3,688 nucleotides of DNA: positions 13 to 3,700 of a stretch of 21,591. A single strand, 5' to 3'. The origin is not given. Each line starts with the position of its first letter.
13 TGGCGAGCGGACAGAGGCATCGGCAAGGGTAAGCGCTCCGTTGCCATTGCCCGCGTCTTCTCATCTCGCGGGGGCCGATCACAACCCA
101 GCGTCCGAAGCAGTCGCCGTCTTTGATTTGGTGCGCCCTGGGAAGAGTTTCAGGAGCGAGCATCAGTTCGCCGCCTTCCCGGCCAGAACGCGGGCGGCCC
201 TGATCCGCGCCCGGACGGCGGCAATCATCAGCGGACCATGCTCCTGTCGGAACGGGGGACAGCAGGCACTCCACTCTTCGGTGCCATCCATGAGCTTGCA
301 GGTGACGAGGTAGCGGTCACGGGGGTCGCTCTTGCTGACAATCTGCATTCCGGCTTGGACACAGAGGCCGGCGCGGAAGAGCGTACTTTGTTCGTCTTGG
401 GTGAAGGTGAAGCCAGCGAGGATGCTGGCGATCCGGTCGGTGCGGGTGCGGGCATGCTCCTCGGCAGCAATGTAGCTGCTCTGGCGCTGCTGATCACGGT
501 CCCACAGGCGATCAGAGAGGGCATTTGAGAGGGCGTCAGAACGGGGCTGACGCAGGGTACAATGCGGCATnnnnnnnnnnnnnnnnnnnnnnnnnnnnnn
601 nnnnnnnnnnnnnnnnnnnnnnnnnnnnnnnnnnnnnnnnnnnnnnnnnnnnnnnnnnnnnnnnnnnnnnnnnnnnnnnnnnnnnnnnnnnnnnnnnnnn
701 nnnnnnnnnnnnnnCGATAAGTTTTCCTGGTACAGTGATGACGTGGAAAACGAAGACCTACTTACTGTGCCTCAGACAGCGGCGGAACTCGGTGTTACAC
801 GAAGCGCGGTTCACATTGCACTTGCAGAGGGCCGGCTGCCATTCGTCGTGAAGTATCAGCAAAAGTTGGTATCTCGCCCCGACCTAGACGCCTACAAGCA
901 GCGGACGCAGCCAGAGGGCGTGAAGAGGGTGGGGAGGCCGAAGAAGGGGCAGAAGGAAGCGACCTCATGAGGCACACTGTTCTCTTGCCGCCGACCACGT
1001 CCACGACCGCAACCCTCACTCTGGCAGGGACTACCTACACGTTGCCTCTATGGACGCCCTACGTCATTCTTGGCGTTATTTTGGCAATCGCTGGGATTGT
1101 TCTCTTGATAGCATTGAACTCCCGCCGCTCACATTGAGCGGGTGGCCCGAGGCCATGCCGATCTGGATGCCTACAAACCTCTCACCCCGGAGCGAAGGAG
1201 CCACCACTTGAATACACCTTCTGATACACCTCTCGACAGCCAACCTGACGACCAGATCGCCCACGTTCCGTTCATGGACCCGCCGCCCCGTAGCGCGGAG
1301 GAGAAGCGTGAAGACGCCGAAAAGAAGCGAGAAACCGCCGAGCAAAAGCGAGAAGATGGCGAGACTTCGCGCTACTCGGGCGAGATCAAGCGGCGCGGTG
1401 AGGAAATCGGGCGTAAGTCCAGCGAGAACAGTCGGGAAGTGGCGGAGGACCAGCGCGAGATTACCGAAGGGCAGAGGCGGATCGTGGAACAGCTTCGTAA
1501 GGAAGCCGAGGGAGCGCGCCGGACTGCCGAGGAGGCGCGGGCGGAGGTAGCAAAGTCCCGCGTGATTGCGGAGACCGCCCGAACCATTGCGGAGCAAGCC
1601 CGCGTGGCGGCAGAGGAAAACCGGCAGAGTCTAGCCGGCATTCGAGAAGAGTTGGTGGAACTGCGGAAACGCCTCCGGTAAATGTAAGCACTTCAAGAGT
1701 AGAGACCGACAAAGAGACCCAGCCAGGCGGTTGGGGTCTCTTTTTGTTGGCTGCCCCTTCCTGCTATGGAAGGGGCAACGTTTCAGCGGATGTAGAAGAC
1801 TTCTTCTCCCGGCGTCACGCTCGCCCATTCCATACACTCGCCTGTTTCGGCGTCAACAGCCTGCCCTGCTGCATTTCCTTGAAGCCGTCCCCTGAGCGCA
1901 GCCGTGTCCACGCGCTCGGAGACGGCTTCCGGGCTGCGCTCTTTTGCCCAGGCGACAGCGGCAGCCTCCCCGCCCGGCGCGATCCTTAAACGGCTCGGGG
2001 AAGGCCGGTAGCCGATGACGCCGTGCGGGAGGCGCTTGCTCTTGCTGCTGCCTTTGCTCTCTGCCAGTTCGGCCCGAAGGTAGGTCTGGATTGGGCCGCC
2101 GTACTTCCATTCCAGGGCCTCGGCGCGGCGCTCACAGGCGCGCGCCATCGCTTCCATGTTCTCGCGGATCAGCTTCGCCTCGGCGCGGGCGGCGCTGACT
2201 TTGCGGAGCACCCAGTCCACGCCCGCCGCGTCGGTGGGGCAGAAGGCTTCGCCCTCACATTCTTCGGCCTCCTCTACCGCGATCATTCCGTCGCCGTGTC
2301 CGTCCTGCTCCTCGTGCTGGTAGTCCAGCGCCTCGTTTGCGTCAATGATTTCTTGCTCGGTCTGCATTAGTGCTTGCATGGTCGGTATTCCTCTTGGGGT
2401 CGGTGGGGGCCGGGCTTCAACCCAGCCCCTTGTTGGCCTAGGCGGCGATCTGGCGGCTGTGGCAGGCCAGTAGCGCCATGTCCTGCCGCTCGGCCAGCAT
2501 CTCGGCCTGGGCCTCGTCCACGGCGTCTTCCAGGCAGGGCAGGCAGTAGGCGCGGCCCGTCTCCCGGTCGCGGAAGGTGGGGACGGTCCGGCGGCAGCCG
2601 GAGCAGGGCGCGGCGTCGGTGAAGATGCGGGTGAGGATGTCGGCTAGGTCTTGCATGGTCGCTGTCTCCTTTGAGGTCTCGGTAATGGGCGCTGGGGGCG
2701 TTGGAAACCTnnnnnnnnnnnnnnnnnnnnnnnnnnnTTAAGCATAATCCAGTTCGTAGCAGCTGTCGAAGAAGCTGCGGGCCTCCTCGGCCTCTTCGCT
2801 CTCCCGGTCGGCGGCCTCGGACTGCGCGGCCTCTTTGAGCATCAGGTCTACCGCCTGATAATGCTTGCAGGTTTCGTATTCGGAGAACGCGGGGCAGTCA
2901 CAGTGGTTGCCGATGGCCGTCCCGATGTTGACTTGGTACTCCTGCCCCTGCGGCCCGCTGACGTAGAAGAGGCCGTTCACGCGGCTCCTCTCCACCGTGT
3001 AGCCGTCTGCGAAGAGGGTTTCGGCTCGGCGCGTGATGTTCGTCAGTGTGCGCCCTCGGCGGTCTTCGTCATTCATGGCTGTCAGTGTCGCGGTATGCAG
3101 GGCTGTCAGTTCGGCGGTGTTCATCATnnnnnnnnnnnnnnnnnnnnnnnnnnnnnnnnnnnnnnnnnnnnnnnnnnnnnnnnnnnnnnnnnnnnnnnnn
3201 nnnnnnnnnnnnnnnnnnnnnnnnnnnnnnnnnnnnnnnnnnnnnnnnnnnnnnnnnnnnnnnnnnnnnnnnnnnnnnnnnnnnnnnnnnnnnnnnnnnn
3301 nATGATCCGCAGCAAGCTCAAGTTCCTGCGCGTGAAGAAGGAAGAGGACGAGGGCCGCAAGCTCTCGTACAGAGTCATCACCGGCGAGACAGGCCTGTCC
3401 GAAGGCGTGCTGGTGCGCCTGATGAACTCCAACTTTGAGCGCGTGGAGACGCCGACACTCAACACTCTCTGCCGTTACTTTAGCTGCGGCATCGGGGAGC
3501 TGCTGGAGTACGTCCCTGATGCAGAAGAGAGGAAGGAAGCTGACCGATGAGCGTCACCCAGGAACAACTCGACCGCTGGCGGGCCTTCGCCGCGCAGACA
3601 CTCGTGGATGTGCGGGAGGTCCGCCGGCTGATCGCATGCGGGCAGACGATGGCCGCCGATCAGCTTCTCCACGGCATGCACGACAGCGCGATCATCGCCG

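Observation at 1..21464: Capsid-less circular element whose only virion-type gene is a 1718-aa tape measure: candidate new kind of phage satellite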

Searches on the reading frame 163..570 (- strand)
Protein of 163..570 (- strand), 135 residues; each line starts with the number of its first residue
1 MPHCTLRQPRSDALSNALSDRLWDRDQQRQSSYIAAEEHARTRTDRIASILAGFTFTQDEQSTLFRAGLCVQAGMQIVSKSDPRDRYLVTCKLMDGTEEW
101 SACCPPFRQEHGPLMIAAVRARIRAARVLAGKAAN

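Call 40: search_protein_families(library=phrogs, proteins=[window:163-570:-], max_evalue=0.05)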
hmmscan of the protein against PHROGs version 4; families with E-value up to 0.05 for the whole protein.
window:163-570:- (135 aa): 0 families

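Call 41: search_protein_families(library=pfam, proteins=[window:163-570:-], max_evalue=0.05)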
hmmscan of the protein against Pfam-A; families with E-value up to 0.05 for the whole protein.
window:163-570:- (135 aa): 1 family
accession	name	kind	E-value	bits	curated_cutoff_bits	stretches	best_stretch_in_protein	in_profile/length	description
PF14685.13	PDZ_Tricorn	-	0.019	15.4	25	1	36-79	5-48/88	Tricorn protease PDZ domain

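Call 64: search_protein_representatives(protein=window:163-570:-)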
Query: 135 residues. Proteins with E-value up to 0.001 (for the whole library): 28; up to 1e-10: 10; up to 1e-30: 1. The best 28 are listed.
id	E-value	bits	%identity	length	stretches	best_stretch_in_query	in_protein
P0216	4.0e-34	133.5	54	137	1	3-126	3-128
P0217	8.1e-23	97.0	41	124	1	13-128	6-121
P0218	2.5e-21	92.2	45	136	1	3-128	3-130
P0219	4.6e-21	91.3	46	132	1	2-127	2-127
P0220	1.2e-20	90.0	47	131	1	15-127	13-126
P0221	3.3e-14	69.2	35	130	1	13-126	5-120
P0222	3.5e-14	69.1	42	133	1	15-127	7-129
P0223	1.2e-13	67.3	41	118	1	19-135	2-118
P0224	2.5e-13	66.3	39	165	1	12-128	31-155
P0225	2.1e-11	60.1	39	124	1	11-127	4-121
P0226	2.0e-09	53.7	36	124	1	16-124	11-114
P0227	1.5e-08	50.9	43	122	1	47-128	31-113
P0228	5.4e-08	49.1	38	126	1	12-125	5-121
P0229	9.6e-08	48.3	34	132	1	14-125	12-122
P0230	8.4e-07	45.2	30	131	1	9-123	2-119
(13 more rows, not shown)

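Call 67: search_solved_structures(query=A3, max_evalue=10)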
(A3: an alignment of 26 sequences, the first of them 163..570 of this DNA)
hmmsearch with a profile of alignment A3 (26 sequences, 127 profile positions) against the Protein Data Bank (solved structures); distinct sequences matched with E-value up to 10: 2.
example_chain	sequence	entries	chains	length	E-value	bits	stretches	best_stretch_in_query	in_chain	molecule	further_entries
7xd2_J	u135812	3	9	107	1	12.5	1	74-111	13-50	L chian of antibody 10-5B | 10-5B L chain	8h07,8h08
9lrh_H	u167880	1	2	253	1.7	11.7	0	74-99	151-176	KIR2DL2_KIR2DL2/3 agonist 61 scFV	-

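Call 68: search_protein_families(library=phrogs, alignment_id=A3, max_evalue=0.1)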
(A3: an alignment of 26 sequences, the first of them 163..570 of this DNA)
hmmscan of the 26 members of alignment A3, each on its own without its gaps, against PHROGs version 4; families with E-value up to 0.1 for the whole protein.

A. member 1, window:163-570:- (135 aa): 0 families

B. families by the number of members that match (of 26 scanned): 7 families
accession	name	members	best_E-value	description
phrog_30250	-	1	0.013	-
phrog_35108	-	1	0.017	-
phrog_20783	-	1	0.018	-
phrog_22804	-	1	0.043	-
phrog_8621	-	1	0.053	-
phrog_14038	-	1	0.057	-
phrog_4090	-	1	0.069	-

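Call 69: predict_structure(protein=window:163-570:-)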
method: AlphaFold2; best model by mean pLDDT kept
length: 135 residues; sequences in the alignment: 1
mean_pLDDT: 60.3   pTM: 0.34
mean pLDDT of the five models: 60.3, 54.0, 50.5, 46.6, 46.0
residues with pLDDT >= 90: 0; 70-90: 19; 50-70: 93; < 50: 23
segments of 3 or more residues with pLDDT < 50: 1-10, 98-103, 129-135
pLDDT, mean of each block of 10 residues (from residue 1): 43 74 74 66 59 65 65 62 60 57 55 61 54 40
secondary structure, 60 per line:
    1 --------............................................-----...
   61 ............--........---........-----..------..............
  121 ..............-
elements in order: H9-52 H58-72 E75-82 E86-93 H109-134

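Call 91: find_related_loci(query=A5, collection=viral_contigs, flank=10000)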
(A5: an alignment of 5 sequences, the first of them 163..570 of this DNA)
Query A5 (135 aa) in viral_contigs; peptide patterns used: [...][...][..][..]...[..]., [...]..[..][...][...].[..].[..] (x = any residue, [..] = any of these).
46 stretches matched a pattern, but none encodes a relative of the query by tblastn (E <= 1e-3).

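Call 95: search_protein_families(library=ncbifam, proteins=[window:163-570:-], max_evalue=0.01)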
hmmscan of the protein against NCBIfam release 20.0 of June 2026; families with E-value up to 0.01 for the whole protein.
window:163-570:- (135 aa): 0 families

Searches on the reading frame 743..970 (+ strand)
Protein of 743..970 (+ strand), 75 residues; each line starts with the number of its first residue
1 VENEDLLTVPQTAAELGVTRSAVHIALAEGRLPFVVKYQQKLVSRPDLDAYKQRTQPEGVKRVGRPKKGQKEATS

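Call 40: search_protein_families(library=phrogs, proteins=[window:743-970:+], max_evalue=0.05)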
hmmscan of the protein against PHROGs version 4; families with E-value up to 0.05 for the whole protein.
window:743-970:+ (75 aa): 4 families
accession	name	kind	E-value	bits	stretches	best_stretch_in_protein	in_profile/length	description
phrog_66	-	integration and excision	2.4e-05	25.2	1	1-67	88-156/412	excisionase and transcriptional regulator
phrog_6401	-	DNA, RNA and nucleotide metabolism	0.00019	22.3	1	3-51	6-55/64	DNA binding protein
phrog_57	-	head and packaging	0.029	15.2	1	3-67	9-75/199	terminase small subunit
phrog_6058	-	unknown function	0.033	15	1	7-36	25-54/113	-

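Call 41: search_protein_families(library=pfam, proteins=[window:743-970:+], max_evalue=0.05)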
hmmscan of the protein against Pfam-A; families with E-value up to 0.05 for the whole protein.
window:743-970:+ (75 aa): 3 families
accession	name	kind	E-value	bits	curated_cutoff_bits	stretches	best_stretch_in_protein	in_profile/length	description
PF12728.13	HTH_17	-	1.6e-06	28.7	27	1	6-54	1-49/51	Helix-turn-helix domain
PF21531.3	Rv2175c_wHTH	-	0.0022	18.4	27.1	1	2-33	11-42/57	DNA-binding protein Rv2175c, wHTH domain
PF13384.12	HTH_23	-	0.018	15.3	24.6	1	7-27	18-38/50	Homeodomain-like domain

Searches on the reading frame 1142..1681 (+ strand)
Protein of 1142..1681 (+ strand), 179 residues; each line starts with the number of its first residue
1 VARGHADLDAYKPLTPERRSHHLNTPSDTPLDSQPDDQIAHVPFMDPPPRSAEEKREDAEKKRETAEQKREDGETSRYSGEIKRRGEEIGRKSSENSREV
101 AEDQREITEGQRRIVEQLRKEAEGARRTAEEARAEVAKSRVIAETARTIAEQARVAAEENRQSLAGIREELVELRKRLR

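Call 5: search_protein_families(library=pfam, proteins=[window:1142-1681:+], max_evalue=0.01)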
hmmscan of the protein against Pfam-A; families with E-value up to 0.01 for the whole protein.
window:1142-1681:+ (179 aa): 1 family
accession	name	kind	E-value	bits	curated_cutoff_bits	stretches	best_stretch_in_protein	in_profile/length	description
PF11839.13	Alanine_zipper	-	0.0095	16.6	23.1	1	115-161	10-56/69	Alanine-zipper, major outer membrane lipoprotein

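Call 6: search_protein_families(library=phrogs, proteins=[window:1142-1681:+], max_evalue=0.01)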
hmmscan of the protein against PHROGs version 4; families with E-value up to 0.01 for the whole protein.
window:1142-1681:+ (179 aa): 2 families
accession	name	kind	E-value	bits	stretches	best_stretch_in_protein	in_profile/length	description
phrog_17134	-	unknown function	4.9e-09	35.8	1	53-176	191-314/739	-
phrog_23208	-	head and packaging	1.8e-07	30.7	1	51-170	180-299/840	virion structural protein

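Call 79: search_protein_families(library=padloc, proteins=[window:1208-1681:+], max_evalue=0.01)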
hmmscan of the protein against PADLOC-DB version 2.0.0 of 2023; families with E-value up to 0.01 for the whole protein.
window:1208-1681:+ (157 aa): 0 families

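Call 95: search_protein_families(library=ncbifam, proteins=[window:1208-1681:+], max_evalue=0.01)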
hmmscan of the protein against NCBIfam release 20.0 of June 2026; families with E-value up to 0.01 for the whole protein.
window:1208-1681:+ (157 aa): 0 families

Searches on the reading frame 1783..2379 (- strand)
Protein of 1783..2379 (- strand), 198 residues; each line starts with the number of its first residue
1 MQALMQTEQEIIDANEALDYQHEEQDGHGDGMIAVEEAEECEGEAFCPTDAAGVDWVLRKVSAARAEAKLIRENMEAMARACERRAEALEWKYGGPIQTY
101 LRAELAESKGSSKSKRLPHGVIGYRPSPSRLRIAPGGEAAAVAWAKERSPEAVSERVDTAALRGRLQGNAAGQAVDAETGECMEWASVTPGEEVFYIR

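Call 7: search_protein_families(library=pfam, proteins=[window:1783-2379:-], max_evalue=0.01)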
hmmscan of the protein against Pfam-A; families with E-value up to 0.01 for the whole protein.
window:1783-2379:- (198 aa): 1 family
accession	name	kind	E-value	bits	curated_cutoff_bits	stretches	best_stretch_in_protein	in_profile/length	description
PF07352.17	Phage_Mu_Gam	-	4.7e-07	30.3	28.3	1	54-173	4-125/149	Bacteriophage Mu Gam like protein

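Call 8: search_protein_families(library=phrogs, proteins=[window:1783-2379:-], max_evalue=0.01)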
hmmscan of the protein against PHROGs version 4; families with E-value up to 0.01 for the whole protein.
window:1783-2379:- (198 aa): 1 family
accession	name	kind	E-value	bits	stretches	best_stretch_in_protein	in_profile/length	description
phrog_2205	-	DNA, RNA and nucleotide metabolism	1.6e-10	41.7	1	36-195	15-178/183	Mu Gam-like end protection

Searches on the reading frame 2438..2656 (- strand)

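Call 40: search_protein_families(library=phrogs, proteins=[window:2438-2656:-], max_evalue=0.05)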
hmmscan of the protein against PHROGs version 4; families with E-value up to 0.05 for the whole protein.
window:2438-2656:- (72 aa): 2 families
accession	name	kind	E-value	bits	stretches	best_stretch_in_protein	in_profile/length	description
phrog_19755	-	DNA, RNA and nucleotide metabolism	0.014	16.5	1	18-45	13-40/44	helicase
phrog_12646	-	unknown function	0.023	15.8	1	44-66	16-40/65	-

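Call 41: search_protein_families(library=pfam, proteins=[window:2438-2656:-], max_evalue=0.05)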
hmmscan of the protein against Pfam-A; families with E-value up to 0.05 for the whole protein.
window:2438-2656:- (72 aa): 1 family
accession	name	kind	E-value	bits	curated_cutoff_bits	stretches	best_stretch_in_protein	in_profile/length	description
PF06677.18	Auto_anti-p27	-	0.0083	16.6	24.1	1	16-41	16-39/40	Sjogren's syndrome/scleroderma autoantigen 1 (Autoantigen p27)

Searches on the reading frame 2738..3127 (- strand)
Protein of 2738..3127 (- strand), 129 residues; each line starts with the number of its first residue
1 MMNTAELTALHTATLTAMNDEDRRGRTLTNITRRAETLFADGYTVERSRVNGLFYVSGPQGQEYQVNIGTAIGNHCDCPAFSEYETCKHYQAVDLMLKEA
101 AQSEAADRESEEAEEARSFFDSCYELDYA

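Call 7: search_protein_families(library=pfam, proteins=[window:2738-3127:-], max_evalue=0.01)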
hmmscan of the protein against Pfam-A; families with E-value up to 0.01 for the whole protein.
window:2738-3127:- (129 aa): 0 families

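Call 8: search_protein_families(library=phrogs, proteins=[window:2738-3127:-], max_evalue=0.01)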
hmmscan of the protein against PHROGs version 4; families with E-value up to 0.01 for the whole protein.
window:2738-3127:- (129 aa): 0 families

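Call 79: search_protein_families(library=padloc, proteins=[window:2738-3127:-], max_evalue=0.01)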
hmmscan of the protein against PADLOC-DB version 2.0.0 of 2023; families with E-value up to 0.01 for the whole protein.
window:2738-3127:- (129 aa): 1 family
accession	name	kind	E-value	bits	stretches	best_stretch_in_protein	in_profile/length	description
PDLC05053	PDC-S62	-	1.1e-08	32.1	1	56-122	49-114/566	-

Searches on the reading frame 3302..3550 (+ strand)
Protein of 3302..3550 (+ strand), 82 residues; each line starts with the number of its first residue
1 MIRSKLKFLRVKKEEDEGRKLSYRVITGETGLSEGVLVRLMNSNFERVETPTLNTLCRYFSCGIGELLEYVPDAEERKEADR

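Call 40: search_protein_families(library=phrogs, proteins=[window:3302-3550:+], max_evalue=0.05)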
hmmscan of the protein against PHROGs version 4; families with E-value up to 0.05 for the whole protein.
window:3302-3550:+ (82 aa): 1 family
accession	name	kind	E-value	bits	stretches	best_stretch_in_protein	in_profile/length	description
phrog_38620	-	transcription regulation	0.001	19.9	1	25-69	19-63/174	transcriptional regulator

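Call 41: search_protein_families(library=pfam, proteins=[window:3302-3550:+], max_evalue=0.05)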
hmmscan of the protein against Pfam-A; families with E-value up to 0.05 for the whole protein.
window:3302-3550:+ (82 aa): 1 family
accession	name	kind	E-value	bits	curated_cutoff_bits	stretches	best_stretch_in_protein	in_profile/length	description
PF13443.12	HTH_26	-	7.1e-12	45.8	22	1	28-73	18-63/63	Cro/C1-type HTH DNA-binding domain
